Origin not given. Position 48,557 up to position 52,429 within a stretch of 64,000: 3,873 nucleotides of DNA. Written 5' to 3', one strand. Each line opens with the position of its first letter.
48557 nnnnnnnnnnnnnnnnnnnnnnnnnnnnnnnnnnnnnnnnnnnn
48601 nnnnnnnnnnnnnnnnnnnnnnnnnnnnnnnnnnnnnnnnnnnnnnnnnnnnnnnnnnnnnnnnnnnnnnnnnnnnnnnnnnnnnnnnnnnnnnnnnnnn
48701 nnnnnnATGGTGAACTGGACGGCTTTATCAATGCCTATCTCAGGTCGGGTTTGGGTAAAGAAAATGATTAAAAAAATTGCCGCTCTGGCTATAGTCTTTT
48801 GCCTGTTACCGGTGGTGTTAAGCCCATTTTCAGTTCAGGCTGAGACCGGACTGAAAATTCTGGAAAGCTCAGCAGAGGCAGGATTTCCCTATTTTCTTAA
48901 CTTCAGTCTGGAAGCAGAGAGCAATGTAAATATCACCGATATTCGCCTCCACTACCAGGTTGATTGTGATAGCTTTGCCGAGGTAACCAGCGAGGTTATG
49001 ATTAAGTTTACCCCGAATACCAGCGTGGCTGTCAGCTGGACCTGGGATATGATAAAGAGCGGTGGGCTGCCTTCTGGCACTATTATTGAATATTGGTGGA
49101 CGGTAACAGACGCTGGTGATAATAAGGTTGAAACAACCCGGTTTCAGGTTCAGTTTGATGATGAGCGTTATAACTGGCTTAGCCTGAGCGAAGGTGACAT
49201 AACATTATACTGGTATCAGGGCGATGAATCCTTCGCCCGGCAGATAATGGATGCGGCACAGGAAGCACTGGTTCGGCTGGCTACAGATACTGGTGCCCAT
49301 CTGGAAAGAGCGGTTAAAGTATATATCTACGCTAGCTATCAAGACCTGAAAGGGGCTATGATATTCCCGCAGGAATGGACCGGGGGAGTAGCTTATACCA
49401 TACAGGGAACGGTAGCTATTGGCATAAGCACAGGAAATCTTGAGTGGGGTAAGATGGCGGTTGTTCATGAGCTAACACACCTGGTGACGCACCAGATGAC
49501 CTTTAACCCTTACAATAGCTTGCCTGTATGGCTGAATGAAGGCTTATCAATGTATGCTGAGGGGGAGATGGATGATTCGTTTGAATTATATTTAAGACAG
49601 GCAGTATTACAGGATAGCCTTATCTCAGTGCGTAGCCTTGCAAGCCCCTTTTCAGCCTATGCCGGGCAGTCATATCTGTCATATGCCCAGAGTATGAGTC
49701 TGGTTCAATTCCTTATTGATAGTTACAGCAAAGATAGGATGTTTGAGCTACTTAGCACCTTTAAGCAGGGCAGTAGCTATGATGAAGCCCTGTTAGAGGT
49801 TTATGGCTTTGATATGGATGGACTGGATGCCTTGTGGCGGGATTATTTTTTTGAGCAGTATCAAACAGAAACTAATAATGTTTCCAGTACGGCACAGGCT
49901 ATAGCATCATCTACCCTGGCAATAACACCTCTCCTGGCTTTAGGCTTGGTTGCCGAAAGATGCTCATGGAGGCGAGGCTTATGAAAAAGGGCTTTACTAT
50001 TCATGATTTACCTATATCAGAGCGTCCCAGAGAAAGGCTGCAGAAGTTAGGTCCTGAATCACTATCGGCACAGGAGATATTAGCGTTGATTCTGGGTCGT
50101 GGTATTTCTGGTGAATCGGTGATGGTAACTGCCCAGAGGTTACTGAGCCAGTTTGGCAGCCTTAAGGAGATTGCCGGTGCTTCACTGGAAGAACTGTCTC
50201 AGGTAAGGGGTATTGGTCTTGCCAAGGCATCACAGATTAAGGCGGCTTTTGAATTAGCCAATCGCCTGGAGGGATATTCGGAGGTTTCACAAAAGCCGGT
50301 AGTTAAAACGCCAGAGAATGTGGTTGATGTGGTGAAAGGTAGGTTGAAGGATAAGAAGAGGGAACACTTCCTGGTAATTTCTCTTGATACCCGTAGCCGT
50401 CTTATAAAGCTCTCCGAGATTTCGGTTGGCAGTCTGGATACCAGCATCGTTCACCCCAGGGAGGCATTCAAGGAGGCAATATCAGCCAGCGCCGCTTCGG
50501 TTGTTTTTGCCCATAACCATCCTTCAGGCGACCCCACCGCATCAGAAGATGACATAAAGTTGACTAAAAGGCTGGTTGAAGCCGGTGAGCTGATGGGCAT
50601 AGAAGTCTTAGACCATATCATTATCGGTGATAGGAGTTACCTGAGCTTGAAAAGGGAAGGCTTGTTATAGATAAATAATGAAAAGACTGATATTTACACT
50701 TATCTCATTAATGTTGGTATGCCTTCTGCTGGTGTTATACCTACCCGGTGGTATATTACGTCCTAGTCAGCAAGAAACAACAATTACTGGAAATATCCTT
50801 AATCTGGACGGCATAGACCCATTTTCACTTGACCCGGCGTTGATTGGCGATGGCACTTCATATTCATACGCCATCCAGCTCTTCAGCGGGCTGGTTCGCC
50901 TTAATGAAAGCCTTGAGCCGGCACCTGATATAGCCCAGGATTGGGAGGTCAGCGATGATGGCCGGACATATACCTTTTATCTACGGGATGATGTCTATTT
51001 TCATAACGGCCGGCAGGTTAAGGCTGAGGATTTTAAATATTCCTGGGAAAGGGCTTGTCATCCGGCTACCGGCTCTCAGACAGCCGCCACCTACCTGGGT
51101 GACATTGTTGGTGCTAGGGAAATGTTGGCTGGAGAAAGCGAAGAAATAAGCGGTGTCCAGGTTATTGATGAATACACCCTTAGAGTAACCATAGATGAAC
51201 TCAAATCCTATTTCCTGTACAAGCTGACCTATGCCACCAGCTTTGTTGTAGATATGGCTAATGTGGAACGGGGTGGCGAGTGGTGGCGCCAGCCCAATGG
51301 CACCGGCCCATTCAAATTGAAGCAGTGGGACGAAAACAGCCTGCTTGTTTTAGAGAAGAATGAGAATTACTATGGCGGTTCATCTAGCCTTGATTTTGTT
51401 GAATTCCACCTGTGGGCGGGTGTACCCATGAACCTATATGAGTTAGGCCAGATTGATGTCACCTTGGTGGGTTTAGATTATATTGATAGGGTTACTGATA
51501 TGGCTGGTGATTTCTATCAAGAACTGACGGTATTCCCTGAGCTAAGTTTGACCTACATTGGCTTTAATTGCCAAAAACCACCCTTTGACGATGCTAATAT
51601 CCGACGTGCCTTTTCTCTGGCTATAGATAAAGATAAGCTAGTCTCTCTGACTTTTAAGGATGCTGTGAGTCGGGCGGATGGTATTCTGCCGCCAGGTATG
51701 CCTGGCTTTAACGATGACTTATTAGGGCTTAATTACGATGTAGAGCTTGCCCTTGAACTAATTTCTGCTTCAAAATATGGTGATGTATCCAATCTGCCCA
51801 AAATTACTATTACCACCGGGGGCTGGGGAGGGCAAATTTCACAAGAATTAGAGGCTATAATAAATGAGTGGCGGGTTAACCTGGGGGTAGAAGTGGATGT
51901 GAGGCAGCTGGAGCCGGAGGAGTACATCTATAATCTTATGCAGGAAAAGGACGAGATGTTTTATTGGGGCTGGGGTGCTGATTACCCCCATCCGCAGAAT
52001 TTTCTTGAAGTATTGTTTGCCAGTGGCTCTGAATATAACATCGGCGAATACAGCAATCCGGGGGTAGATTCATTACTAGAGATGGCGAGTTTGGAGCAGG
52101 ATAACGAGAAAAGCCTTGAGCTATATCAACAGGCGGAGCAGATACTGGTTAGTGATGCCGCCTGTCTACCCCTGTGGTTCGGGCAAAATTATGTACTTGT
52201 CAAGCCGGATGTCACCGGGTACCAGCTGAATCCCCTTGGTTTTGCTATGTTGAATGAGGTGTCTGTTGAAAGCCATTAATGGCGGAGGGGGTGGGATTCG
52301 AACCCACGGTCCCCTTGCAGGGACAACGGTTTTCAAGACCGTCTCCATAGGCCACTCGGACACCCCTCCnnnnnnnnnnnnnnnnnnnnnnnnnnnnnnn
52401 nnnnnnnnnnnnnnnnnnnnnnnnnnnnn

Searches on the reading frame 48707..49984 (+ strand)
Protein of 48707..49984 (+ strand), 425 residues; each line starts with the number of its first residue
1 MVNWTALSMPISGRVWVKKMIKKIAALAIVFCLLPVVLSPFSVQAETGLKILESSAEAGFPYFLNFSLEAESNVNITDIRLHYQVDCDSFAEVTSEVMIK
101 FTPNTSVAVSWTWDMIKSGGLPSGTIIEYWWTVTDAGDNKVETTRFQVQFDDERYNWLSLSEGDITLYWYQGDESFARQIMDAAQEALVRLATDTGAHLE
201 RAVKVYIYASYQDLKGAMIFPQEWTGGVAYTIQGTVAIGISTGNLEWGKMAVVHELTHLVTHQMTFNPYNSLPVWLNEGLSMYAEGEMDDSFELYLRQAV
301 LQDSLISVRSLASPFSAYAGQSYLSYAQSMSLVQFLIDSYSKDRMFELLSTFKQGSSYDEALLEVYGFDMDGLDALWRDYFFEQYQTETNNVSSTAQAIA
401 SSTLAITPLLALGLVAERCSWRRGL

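Call 57: search_protein_families(library=pfam, proteins=[window:48707-49984:+], max_evalue=0.00001)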
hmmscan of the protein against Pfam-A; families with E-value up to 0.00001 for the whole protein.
window:48707-49984:+ (425 aa): 1 family
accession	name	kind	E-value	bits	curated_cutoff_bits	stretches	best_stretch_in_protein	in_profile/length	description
PF13485.12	Peptidase_MA_2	-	1.4e-85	286.6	32.4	1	183-381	1-199/201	Peptidase MA superfamily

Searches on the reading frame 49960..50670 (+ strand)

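Call 57: search_protein_families(library=pfam, proteins=[window:49960-50670:+], max_evalue=0.00001)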
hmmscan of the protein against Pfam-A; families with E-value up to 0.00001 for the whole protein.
window:49960-50670:+ (236 aa): 4 families
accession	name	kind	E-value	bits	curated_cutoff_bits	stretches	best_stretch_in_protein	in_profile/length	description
PF04002.20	RadC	-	3.7e-44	150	22.1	1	116-235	2-121/121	RadC-like JAB domain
PF20582.4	UPF0758_N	-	2.3e-24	85.7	27.1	1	14-90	1-76/77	UPF0758 N-terminal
PF14520.12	HHH_5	-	6.5e-08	33.4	27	1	57-96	14-54/57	Helix-hairpin-helix domain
PF12826.13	HHH_2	-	2.8e-07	31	27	1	56-98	14-56/64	Helix-hairpin-helix motif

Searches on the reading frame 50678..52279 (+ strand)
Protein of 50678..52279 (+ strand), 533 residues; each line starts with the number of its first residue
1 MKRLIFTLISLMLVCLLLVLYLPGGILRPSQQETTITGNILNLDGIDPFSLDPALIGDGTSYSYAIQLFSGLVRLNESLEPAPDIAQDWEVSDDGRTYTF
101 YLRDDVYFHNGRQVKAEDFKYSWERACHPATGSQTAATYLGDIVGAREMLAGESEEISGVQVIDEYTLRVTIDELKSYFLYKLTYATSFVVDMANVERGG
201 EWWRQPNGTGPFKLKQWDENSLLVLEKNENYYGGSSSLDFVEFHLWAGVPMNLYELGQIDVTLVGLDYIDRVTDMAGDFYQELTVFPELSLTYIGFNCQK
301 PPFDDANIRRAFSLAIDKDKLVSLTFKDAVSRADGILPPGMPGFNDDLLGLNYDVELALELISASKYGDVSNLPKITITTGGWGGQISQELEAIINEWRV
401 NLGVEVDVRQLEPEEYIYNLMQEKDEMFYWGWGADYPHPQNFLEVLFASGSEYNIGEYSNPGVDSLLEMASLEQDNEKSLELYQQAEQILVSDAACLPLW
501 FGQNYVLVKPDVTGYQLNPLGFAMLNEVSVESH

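Call 57: search_protein_families(library=pfam, proteins=[window:50678-52279:+], max_evalue=0.00001)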
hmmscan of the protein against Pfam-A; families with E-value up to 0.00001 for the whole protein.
window:50678-52279:+ (533 aa): 1 family
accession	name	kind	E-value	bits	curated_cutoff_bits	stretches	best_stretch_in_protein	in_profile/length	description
PF00496.27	SBP_bac_5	-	3.6e-79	267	32.4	1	80-452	1-366/368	Bacterial extracellular solute-binding proteins, family 5 Middle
